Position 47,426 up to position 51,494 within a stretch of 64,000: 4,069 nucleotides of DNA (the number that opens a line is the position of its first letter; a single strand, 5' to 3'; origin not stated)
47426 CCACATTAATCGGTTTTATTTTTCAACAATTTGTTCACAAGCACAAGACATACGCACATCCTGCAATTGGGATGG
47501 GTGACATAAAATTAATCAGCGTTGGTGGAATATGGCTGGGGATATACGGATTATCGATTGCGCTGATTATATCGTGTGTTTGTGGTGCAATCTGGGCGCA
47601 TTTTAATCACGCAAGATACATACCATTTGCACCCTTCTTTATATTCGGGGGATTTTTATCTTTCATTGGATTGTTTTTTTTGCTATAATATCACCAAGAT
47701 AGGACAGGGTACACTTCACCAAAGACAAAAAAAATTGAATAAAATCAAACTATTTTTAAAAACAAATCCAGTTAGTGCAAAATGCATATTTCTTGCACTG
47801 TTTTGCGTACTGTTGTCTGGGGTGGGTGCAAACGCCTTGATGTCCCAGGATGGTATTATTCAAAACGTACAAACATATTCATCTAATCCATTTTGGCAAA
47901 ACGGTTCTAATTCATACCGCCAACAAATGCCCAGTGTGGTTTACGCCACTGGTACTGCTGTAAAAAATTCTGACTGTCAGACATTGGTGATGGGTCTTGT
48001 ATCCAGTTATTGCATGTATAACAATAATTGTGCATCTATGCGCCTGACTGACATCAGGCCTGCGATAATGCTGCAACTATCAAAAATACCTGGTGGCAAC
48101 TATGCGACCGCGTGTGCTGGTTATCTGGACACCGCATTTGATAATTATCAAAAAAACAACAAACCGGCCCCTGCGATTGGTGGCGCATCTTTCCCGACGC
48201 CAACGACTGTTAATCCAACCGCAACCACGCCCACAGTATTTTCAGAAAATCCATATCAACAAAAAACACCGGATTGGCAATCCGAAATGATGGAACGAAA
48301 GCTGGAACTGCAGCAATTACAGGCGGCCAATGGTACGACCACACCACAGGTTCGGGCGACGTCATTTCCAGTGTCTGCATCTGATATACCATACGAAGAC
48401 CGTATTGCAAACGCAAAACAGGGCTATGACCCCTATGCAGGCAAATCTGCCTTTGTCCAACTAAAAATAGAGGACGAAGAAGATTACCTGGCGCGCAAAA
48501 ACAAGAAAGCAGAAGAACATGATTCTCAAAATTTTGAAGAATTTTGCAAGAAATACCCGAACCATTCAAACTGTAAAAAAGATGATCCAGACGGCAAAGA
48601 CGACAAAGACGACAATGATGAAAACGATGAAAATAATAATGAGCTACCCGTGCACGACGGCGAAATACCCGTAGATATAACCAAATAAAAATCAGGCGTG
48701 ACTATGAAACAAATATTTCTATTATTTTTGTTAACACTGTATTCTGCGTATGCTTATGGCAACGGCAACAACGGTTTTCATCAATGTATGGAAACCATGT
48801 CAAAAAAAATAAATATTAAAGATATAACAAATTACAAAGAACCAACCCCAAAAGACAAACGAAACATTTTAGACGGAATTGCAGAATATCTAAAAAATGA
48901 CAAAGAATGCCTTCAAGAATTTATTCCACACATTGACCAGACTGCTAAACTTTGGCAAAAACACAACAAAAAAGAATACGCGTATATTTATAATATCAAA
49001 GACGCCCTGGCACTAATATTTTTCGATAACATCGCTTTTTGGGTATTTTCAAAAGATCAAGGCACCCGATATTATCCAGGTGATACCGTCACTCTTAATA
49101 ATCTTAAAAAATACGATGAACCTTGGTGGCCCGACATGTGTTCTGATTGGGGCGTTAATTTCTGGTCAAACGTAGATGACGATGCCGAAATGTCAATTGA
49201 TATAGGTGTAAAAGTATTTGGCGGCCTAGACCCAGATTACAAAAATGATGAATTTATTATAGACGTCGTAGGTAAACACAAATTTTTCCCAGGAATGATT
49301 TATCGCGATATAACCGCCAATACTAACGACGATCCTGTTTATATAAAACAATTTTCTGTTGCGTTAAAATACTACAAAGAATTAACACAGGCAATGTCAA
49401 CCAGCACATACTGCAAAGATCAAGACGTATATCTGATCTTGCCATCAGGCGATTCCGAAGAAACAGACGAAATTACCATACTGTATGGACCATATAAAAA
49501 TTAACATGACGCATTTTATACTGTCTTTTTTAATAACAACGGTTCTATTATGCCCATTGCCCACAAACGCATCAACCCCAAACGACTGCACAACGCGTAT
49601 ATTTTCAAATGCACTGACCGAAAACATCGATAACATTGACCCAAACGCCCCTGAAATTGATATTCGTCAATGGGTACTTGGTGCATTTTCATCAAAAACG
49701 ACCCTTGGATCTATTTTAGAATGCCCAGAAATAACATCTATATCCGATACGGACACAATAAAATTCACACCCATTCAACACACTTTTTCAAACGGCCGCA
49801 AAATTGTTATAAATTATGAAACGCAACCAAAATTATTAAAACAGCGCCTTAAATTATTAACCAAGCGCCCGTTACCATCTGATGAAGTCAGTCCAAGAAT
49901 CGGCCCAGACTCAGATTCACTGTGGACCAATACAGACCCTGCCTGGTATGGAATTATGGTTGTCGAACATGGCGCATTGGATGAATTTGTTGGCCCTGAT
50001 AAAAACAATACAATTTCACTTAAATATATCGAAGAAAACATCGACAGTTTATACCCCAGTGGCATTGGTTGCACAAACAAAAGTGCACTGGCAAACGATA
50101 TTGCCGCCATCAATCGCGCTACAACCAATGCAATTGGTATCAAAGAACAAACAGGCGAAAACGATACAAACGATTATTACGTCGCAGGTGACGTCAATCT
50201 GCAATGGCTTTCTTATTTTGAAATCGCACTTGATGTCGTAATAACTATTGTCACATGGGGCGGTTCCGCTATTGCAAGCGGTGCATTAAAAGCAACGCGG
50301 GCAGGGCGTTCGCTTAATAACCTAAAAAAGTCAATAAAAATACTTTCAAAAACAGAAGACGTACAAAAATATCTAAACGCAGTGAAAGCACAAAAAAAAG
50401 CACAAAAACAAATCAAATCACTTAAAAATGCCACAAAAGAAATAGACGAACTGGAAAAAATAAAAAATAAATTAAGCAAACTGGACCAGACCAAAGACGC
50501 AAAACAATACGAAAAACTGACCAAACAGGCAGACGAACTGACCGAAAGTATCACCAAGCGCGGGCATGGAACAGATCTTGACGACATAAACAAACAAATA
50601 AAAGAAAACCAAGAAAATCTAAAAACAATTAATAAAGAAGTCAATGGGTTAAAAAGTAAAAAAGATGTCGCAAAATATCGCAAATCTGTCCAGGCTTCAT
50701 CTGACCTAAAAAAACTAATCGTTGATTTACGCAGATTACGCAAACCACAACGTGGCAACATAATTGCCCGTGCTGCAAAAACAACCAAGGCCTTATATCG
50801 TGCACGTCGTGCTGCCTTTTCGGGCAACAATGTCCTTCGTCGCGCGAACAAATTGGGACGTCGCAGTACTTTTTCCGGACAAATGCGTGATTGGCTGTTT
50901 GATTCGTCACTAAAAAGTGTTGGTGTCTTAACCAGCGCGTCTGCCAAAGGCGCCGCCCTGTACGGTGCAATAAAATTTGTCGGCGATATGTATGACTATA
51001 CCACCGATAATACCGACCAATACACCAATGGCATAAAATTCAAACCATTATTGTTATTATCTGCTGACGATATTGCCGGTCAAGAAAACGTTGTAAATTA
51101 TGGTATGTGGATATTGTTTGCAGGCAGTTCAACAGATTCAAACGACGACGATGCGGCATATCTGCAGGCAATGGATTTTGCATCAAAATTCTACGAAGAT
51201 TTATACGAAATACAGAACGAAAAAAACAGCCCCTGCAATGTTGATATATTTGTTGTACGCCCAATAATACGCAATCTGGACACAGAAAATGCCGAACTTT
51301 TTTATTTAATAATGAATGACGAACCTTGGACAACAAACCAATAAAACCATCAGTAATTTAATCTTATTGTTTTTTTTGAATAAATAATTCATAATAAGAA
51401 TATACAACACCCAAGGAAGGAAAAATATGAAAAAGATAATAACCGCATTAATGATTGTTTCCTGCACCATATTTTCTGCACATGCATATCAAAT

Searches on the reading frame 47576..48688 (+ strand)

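Call 63: search_protein_families(library=pfam, proteins=[window:47576-48688:+], max_evalue=0.00001)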
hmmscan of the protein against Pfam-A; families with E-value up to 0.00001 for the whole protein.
window:47576-48688:+ (370 aa): 1 family
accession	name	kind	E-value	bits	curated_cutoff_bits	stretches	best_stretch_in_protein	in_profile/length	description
PF02672.20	CP12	-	8.8e-06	26.8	22.7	0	279-334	14-67/70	CP12 domain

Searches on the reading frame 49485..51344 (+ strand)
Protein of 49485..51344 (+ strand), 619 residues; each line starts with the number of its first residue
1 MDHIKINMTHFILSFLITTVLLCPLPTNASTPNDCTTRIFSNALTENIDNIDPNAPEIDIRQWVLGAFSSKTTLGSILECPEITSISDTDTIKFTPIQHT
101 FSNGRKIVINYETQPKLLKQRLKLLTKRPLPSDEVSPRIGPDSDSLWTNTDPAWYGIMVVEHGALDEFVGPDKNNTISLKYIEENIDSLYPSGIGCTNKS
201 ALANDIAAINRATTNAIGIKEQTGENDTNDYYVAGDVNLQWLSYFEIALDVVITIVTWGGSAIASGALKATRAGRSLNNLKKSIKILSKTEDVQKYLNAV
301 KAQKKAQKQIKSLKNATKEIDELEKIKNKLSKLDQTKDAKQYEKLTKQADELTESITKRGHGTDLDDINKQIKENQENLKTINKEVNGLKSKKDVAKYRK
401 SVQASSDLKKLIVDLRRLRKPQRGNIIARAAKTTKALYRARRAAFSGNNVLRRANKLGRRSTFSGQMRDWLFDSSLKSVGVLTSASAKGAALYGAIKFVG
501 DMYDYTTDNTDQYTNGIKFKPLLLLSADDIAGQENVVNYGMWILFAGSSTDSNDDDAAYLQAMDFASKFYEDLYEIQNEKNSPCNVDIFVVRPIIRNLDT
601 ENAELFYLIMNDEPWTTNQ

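Call 63: search_protein_families(library=pfam, proteins=[window:49485-51344:+], max_evalue=0.00001)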
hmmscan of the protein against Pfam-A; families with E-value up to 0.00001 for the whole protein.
window:49485-51344:+ (619 aa): 0 families

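Call 73: search_protein_families(library=ncbifam, proteins=[window:49485-51341:+], max_evalue=0.01)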
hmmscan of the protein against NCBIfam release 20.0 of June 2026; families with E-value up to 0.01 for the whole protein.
window:49485-51341:+ (619 aa): 4 families
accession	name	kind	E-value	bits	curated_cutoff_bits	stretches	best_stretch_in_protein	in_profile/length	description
TIGR02169.1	SMC_prok_A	equivalog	0.0003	18.6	729.4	1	259-416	658-812/1165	chromosome segregation protein SMC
NF045780.1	TrlF_fam_ATP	equivalog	0.0012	17.7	350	1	278-419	447-587/944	TrlF family AAA-like ATPase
NF003034.1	PRK03918.1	equivalog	0.003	15.6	700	1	277-411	174-308/878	DNA double-strand break repair ATPase Rad50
NF041034.1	Rad50_Sulf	equivalog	0.0093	13.9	1000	0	284-411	212-709/872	DNA double-strand break repair ATPase Rad50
